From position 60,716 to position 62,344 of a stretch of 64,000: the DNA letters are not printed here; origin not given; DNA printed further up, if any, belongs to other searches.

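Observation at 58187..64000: Ten-gene envelope thiol-redox / metal(loid)-handling island without a recognisable catalytic or resistance core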

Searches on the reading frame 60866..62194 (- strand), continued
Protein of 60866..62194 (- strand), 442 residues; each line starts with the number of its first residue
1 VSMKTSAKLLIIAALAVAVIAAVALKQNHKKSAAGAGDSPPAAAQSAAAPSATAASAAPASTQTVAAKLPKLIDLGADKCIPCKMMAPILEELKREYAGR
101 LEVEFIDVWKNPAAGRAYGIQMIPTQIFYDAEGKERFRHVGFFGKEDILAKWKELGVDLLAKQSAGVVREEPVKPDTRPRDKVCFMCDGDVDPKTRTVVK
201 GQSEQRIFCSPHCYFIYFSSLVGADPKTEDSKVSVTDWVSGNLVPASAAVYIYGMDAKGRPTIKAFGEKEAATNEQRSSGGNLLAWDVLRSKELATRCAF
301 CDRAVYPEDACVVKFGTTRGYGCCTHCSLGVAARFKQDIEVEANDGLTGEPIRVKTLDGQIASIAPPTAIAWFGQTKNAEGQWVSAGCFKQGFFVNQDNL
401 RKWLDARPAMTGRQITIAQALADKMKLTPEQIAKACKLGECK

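Call 50: find_homologous_proteins(query=L060:10001-11305:+, max_evalue=1e-10)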
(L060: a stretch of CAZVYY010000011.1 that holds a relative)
Query L060:10001-11305:+ (435 aa): 2014 proteins with E <= 1e-10 among 8000 candidates; the best 120 are listed.
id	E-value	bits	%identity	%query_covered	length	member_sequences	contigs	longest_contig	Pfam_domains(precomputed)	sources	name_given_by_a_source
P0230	6.2e-296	999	98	100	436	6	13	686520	PF03243.21,PF00085.27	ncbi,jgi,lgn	jgi:thioredoxin 1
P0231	2.8e-272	921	90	100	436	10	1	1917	PF03243.21,PF00085.27,PF13098.14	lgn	-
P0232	7.5e-212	722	72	100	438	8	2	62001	PF03243.21,PF00085.27,PF13098.14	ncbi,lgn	-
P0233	4.0e-209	713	71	100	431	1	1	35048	PF03243.21,PF00085.27,PF13098.14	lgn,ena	-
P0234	1.4e-208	711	72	100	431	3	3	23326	PF03243.21,PF00085.27,PF13098.14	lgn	-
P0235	1.8e-207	708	77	86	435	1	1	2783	PF03243.21,PF00085.27,PF13098.14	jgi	-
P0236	1.6e-206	705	70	100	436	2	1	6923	PF03243.21,PF00085.27,PF13098.14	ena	-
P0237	6.5e-206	703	69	100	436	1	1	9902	PF03243.21,PF00085.27,PF13098.14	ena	-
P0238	8.6e-205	699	71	100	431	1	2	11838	PF03243.21,PF00085.27,PF13098.14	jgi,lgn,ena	-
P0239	4.2e-203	693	69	100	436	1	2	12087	PF03243.21,PF00085.27,PF13098.14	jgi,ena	-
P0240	4.3e-203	693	68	100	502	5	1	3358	PF03243.21,PF00085.27,PF13098.14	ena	-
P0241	1.4e-202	692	76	86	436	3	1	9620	PF03243.21,PF00085.27,PF13098.14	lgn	-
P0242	1.2e-200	685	77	86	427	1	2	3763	PF03243.21,PF00085.27,PF13098.14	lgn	-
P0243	2.2e-200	684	68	100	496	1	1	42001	PF03243.21,PF00085.27,PF13098.14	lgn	-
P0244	6.1e-200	683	68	100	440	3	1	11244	PF03243.21,PF00085.27,PF13098.14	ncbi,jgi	jgi:thioredoxin 1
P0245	7.3e-200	683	68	100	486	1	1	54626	PF03243.21,PF00085.27,PF13098.14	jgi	jgi:thioredoxin 1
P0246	1.3e-199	682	75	86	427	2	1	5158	PF03243.21,PF00085.27,PF13098.14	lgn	-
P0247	3.4e-199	681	70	92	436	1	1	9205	PF03243.21,PF00085.27,PF13098.14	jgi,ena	-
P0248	7.0e-199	680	67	100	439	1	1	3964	PF03243.21,PF00085.27,PF13098.14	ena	-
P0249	2.8e-198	678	68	100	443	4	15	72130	PF03243.21,PF00085.27,PF13098.14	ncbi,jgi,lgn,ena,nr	ncbi:MAG TPA: organomercurial lyase [Anaerohalosphaeraceae bacterium]|nr:thioredoxin fold domain-con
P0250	3.8e-198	677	67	100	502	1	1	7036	PF03243.21,PF00085.27,PF13098.14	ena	-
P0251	9.3e-198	676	66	100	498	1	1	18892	PF03243.21,PF00085.27,PF13098.14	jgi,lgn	jgi:thioredoxin 1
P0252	2.1e-197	675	70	92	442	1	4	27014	PF03243.21,PF00085.27,PF13098.14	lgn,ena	-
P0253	3.2e-197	674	72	86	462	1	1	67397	PF03243.21,PF00085.27,PF13098.14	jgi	jgi:thioredoxin 1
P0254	3.2e-197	674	74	86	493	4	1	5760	PF03243.21,PF00085.27,PF13098.14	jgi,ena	jgi:thioredoxin 1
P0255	1.4e-196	672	73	86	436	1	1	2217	PF03243.21,PF00085.27,PF13098.14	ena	-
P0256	4.4e-196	670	68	100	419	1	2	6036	PF03243.21,PF00085.27,PF13098.14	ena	-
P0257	6.3e-196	670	75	86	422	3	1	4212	PF03243.21,PF00085.27,PF13098.14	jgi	jgi:thioredoxin 1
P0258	9.3e-196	669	68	100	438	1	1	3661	PF03243.21,PF00085.27,PF13098.14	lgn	-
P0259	2.5e-195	668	73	86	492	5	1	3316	PF03243.21,PF00085.27,PF13098.14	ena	-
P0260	8.3e-195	666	67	100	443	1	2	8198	PF03243.21,PF00085.27,PF13098.14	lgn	-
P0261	2.2e-194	665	65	100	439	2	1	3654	PF03243.21,PF00085.27,PF13098.14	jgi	-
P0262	3.3e-194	664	67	100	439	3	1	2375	PF03243.21,PF00085.27,PF13098.14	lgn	-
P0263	3.8e-194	664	74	86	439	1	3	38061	PF03243.21,PF00085.27,PF13098.14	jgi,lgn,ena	-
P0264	5.9e-194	663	67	100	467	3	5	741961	PF03243.21,PF00085.27,PF13098.14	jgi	jgi:thioredoxin 1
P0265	9.2e-194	663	67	100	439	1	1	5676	PF03243.21,PF00085.27,PF13098.14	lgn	-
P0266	1.1e-193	662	72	86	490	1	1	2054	PF03243.21,PF00085.27,PF13098.14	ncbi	ncbi:MAG: organomercurial lyase [Planctomycetota bacterium]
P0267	1.3e-193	662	74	86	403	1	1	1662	PF03243.21,PF00085.27,PF13098.14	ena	-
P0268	4.5e-193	660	66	100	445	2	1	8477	PF03243.21,PF00085.27,PF13098.14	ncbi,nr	ncbi:MAG: organomercurial lyase [Phycisphaerae bacterium]|nr:organomercurial lyase [Phycisphaerae ba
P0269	3.8e-192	657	66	100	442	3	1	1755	PF03243.21,PF00085.27,PF13098.14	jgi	-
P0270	4.3e-192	657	66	100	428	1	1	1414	PF03243.21,PF00085.27,PF13098.14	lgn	-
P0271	5.3e-192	657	65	100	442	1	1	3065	PF03243.21,PF00085.27,PF13098.14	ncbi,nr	ncbi:MAG: hypothetical protein E4H40_03825 [Candidatus Brocadiia bacterium]|nr:MAG: hypothetical pro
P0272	6.1e-192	657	72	89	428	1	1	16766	PF03243.21,PF00085.27,PF13098.14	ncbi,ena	-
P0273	1.0e-191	656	74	86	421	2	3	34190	PF03243.21,PF00085.27,PF13098.14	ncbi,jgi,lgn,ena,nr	ncbi:MAG TPA: organomercurial lyase [Sedimentisphaerales bacterium]|nr:organomercurial lyase [Sedime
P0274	1.2e-191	656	66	94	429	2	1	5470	PF03243.21,PF00085.27,PF13098.14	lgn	-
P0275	4.2e-191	654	69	92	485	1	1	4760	PF03243.21,PF00085.27,PF13098.14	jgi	-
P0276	4.4e-191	654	68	100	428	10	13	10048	PF03243.21,PF00085.27,PF13098.14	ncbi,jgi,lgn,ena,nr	ncbi:MAG: hypothetical protein GX448_19925 [Planctomycetes bacterium]|nr:hypothetical protein [Planc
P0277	5.1e-191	654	72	85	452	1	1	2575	PF03243.21,PF00085.27,PF13098.14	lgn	-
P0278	7.4e-191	653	67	94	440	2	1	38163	PF03243.21,PF00085.27,PF13098.14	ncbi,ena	-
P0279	8.1e-191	653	66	100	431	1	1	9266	PF03243.21,PF00085.27,PF13098.14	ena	-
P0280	2.2e-190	652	66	100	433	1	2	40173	PF03243.21,PF00085.27,PF13098.14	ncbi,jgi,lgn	jgi:thioredoxin 1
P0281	3.8e-190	651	65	100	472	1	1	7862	PF03243.21,PF00085.27,PF13098.14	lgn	-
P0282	7.6e-190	650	71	90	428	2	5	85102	PF03243.21,PF00085.27,PF13098.14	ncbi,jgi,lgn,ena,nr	ncbi:MAG TPA: organomercurial lyase [Sedimentisphaerales bacterium]|nr:organomercurial lyase [Sedime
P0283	9.5e-190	649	66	100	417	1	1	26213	PF03243.21,PF00085.27,PF13098.14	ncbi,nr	ncbi:MAG: hypothetical protein K9M57_00385 [Phycisphaerae bacterium]|nr:hypothetical protein [Phycis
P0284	1.3e-189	649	66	100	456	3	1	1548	PF03243.21,PF00085.27,PF13098.14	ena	-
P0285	2.0e-189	648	73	86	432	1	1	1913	PF03243.21,PF00085.27,PF13098.14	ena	-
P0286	2.9e-189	648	73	86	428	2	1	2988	PF03243.21,PF00085.27,PF13098.14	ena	-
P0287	3.0e-189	648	65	100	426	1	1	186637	PF03243.21,PF00085.27,PF13098.14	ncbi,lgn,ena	-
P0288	3.1e-189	648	72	86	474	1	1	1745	PF03243.21,PF00085.27,PF13098.14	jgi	jgi:thioredoxin 1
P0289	3.3e-189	648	70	86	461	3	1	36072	PF03243.21,PF00085.27,PF13098.14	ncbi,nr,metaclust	ncbi:MAG: hypothetical protein A2Y07_07205 [Planctomycetes bacterium GWF2_50_10]|nr:MAG: hypothetica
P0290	3.4e-189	648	64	100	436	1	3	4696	PF03243.21,PF00085.27,PF13098.14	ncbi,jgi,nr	ncbi:hypothetical protein HQ560_05500 [bacterium]|nr:hypothetical protein [bacterium]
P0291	3.6e-189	647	66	100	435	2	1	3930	PF03243.21,PF00085.27,PF13098.14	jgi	-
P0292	4.2e-189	647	70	89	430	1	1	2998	PF03243.21,PF00085.27,PF13098.14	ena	-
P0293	5.3e-189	647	72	86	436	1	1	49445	PF03243.21,PF00085.27,PF13098.14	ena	-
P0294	6.1e-189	647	72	86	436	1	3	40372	PF03243.21,PF00085.27,PF13098.14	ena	-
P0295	8.3e-189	646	67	100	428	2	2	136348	PF03243.21,PF00085.27,PF13098.14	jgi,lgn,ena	-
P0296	9.1e-189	646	73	85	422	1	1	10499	PF03243.21,PF00085.27,PF13098.14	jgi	jgi:thiol-disulfide isomerase/thioredoxin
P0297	9.9e-189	646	63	100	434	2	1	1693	PF03243.21,PF00085.27,PF13098.14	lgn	-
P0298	1.1e-188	646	66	100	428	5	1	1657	PF03243.21,PF00085.27,PF13098.14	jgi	-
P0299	1.4e-188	646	65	100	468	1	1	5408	PF03243.21,PF00085.27,PF13098.14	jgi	-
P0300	2.1e-188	645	64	100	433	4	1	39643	PF03243.21,PF00085.27,PF13098.14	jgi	jgi:thioredoxin 1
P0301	3.3e-188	644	70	92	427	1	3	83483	PF03243.21,PF00085.27,PF13098.14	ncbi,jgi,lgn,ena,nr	ncbi:MAG TPA: organomercurial lyase [Sedimentisphaerales bacterium]|nr:organomercurial lyase [Sedime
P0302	1.1e-187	643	66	99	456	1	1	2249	PF03243.21,PF00085.27,PF13098.14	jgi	-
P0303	2.8e-187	641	67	100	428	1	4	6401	PF03243.21,PF00085.27,PF13098.14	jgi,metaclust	metaclust:\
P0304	3.9e-187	641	70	86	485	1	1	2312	PF03243.21,PF00085.27,PF13098.14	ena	-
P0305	7.4e-187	640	63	100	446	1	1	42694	PF03243.21,PF00085.27,PF13098.14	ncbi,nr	ncbi:MAG: hypothetical protein JXA82_08505 [Sedimentisphaerales bacterium]|nr:hypothetical protein [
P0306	1.1e-186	639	72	86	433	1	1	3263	PF03243.21,PF00085.27,PF13098.14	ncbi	-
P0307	1.1e-186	639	64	100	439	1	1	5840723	PF03243.21,PF00085.27,PF13098.14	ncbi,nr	ncbi:MAG: hypothetical protein JSU94_05865 [Phycisphaerales bacterium]|nr:MAG: hypothetical protein 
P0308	1.2e-186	639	72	85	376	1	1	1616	PF03243.21,PF00085.27,PF13098.14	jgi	jgi:thioredoxin 1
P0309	1.4e-186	639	70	86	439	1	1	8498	PF03243.21,PF00085.27,PF13098.14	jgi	jgi:thioredoxin 1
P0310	1.5e-186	639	70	87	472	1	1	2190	PF03243.21,PF00085.27,PF13098.14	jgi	-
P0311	1.6e-186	639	64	100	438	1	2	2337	PF03243.21,PF00085.27,PF13098.14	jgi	jgi:thioredoxin 1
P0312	1.7e-186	639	71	86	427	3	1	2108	PF03243.21,PF00085.27,PF13098.14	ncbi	-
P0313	1.7e-186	639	63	100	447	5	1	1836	PF03243.21,PF00085.27,PF13098.14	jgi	-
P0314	2.9e-186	638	72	86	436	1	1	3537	PF03243.21,PF00085.27,PF13098.14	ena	-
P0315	3.1e-186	638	66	100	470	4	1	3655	PF03243.21,PF00085.27,PF13098.14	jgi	-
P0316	3.2e-186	638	69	90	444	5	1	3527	PF03243.21,PF00085.27,PF13098.14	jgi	jgi:thioredoxin 1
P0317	3.4e-186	638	65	100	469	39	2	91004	PF03243.21,PF00085.27,PF13098.14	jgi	jgi:thioredoxin 1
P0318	3.5e-186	638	65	100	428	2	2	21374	PF03243.21,PF00085.27,PF13098.14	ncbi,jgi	-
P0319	5.3e-186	637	66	100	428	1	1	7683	PF03243.21,PF00085.27,PF13098.14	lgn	-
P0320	5.8e-186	637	67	100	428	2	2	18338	PF03243.21,PF00085.27,PF13098.14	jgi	-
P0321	1.1e-185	636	65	100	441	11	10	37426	PF03243.21,PF00085.27,PF13098.14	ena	-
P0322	1.3e-185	636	64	100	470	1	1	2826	PF03243.21,PF00085.27,PF13098.14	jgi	jgi:thioredoxin 1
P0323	1.6e-185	635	66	89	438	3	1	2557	PF03243.21,PF00085.27,PF13098.14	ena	-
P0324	2.5e-185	635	64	98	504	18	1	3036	PF03243.21,PF00085.27,PF13098.14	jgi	-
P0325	2.7e-185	635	68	89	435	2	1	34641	PF03243.21,PF00085.27,PF13098.14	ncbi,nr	ncbi:MAG: hypothetical protein JW837_00070 [Sedimentisphaerales bacterium]|nr:hypothetical protein [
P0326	3.3e-185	634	64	100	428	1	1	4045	PF03243.21,PF00085.27,PF13098.14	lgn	-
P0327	3.6e-185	634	71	86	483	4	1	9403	PF03243.21,PF00085.27,PF13098.14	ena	-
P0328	3.8e-185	634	70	86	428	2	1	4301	PF03243.21,PF00085.27,PF13098.14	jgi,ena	-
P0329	3.8e-185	634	65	100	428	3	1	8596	PF03243.21,PF00085.27,PF13098.14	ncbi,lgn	ncbi:MAG: organomercurial lyase [Phycisphaerales bacterium]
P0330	3.9e-185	634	63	99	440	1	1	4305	PF03243.21,PF00085.27,PF13098.14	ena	-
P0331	5.1e-185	634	63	100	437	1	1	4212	PF03243.21,PF00085.27,PF13098.14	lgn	-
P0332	5.5e-185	634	72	86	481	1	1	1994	PF03243.21,PF00085.27,PF13098.14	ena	-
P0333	5.6e-185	634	64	100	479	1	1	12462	PF03243.21,PF00085.27,PF13098.14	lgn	-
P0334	6.8e-185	633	64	100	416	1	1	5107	PF03243.21,PF00085.27,PF13098.14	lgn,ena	-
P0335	7.6e-185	633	68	90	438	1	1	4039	PF03243.21,PF00085.27,PF13098.14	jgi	jgi:thioredoxin 1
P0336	9.0e-185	633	69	86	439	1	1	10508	PF03243.21,PF00085.27,PF13098.14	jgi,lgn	-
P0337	1.0e-184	633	67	92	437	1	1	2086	PF03243.21,PF00085.27,PF13098.14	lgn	-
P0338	1.4e-184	632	70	86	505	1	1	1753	PF03243.21,PF00085.27,PF13098.14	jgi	jgi:thioredoxin 1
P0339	1.5e-184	632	71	86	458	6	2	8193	PF03243.21,PF00085.27,PF13098.14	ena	-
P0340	2.2e-184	632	72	86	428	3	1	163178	PF03243.21,PF00085.27,PF13098.14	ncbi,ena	-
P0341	2.6e-184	631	69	89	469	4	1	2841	PF03243.21,PF00085.27,PF13098.14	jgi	-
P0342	3.2e-184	631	69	86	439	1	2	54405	PF03243.21,PF00085.27,PF13098.14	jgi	jgi:thioredoxin 1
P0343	3.4e-184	631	70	86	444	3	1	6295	PF03243.21,PF00085.27,PF13098.14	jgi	-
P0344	3.7e-184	631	67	92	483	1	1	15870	PF03243.21,PF00085.27,PF13098.14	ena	-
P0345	4.1e-184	631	64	100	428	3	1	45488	PF03243.21,PF00085.27,PF13098.14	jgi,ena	-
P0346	4.5e-184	631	71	86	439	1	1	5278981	PF03243.21,PF00085.27,PF13098.14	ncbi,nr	ncbi:MAG: hypothetical protein JSW47_02870 [Phycisphaerales bacterium]|nr:MAG: hypothetical protein 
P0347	4.9e-184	631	67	90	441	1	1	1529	PF03243.21,PF00085.27,PF13098.14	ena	-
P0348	5.0e-184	631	69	87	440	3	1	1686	PF03243.21,PF00085.27,PF13098.14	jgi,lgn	-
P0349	8.8e-184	630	65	100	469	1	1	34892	PF03243.21,PF00085.27,PF13098.14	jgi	jgi:thioredoxin 1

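Call 61: predict_structure(alignment_id=A2)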
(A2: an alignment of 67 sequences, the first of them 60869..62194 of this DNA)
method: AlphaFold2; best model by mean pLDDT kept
length: 442 residues; sequences in the alignment: 67
mean_pLDDT: 84.6   pTM: 0.66
mean pLDDT of the five models: 84.6, 84.4, 84.0, 83.6, 82.7
residues with pLDDT >= 90: 227; 70-90: 153; 50-70: 23; < 50: 39
segments of 3 or more residues with pLDDT < 50: 1-3, 30-39, 42-49, 51-65
pLDDT, mean of each block of 10 residues (from residue 1): 61 85 67 43 43 39 59 90 81 85 93 87 91 95 84 87 71 92 92 96 90 92 86 97 98 92 97 97 97 92 88 94 91 89 93 91 91 91 86 95 94 92 85 70 52
secondary structure, 60 per line:
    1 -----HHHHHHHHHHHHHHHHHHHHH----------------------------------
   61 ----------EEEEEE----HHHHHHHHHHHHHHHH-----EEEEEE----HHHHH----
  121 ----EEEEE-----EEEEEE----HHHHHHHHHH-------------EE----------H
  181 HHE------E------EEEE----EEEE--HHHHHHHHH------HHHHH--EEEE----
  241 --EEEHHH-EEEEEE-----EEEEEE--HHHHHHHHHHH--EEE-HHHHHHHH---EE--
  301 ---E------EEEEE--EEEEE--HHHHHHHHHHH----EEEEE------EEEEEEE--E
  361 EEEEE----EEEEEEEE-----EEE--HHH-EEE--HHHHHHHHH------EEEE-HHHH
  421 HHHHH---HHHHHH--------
elements in order: H6-26 E71-76 H81-96 E102-107 H112-116 E125-129 E135-140 H145-154 E197-200 E205-208 H211-219 H226-230 E233-236 E243-245 E250-255 E261-266 H269-279 E282-284 H286-293 E311-315 E318-322 H325-335 E340-344 E351-357 E360-365 E370-377 E383-385 E392-394 H397-405 E412-415 H417-425 H429-434

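Call 64: fold_search(model_id=the predicted structure, library=pdb)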
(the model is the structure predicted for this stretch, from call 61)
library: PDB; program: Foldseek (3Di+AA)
matches with E <= 10: 1295; with E <= 0.001: 383
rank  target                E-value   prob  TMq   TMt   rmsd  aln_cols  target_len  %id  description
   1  5c17                  3.6e-08  1.00  0.24  0.48  10.5       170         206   20  Crystal structure of the mercury-bound form of MerB2 (released 2016-02-03)
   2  3dxb_E                5.7e-08  1.00  0.19  0.39  20.8       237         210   20  Structure of the UHM domain of Puf60 fused to thioredoxin (released 2008-10-28)
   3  1fb0_B                9.5e-08  1.00  0.19  0.74   1.8        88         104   28  CRYSTAL STRUCTURE OF THIOREDOXIN M FROM SPINACH CHLOROPLAST (REDUCED FORM) (released 2000-09-20)
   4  1fb0_A                1.3e-07  1.00  0.19  0.73   1.8        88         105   28  CRYSTAL STRUCTURE OF THIOREDOXIN M FROM SPINACH CHLOROPLAST (REDUCED FORM) (released 2000-09-20)
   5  2ynx_A                1.5e-07  1.00  0.19  0.74   1.7        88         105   38  Crystal Structure of Ancestral Thioredoxin Relative to Last Archaea Common Ancestor (LACA) from the Precambrian Period (released 2013-08-21)
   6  5hr3_A                1.5e-07  1.00  0.19  0.72   3.9        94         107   34  Crystal structure of thioredoxin N106A mutant (released 2017-02-22)
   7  6gd1_A                1.6e-07  1.00  0.19  0.42  22.9       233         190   20  Structure of HuR RRM3 (released 2018-10-31)
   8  2h76_A                1.9e-07  1.00  0.19  0.71   1.9        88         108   35  Crystal Structure of Thioredoxin Mutant D10E in Hexagonal (p61) Space Group (released 2007-05-15)
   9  4ulx                  2.0e-07  1.00  0.19  0.74   1.6        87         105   38  Crystal structure of ancestral thioredoxin, relative to the last common ancestor of the Cyanobacterial, Deinococcus and  (released 2014-11-26)
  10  1zzy_A                2.3e-07  1.00  0.19  0.71   4.0        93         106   34  Crystal Structure of Thioredoxin Mutant L7V (released 2005-07-19)
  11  6esx_B                2.4e-07  1.00  0.19  0.71   1.8        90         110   33  Caulobacter crescentus Trx1 (released 2018-01-31)
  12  3dxb_D                2.5e-07  1.00  0.19  0.38  20.9       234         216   19  Structure of the UHM domain of Puf60 fused to thioredoxin (released 2008-10-28)
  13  4ba7_A                2.7e-07  1.00  0.19  0.73   1.7        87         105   36  Crystal Structure of Ancestral Thioredoxin Relative to Last Bacteria Common Ancestor (LBCA) from the Precambrian Perio (released 2013-08-21)
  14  2h71_A                2.8e-07  1.00  0.19  0.72   1.9        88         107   35  Crystal Structure of Thioredoxin Mutant D47E in Hexagonal (p61) Space Group (released 2007-05-15)
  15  2h74_A                2.8e-07  1.00  0.19  0.71   1.9        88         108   35  Crystal Structure of Thioredoxin Mutant D2E in Hexagonal (p61) Space Group (released 2007-05-15)
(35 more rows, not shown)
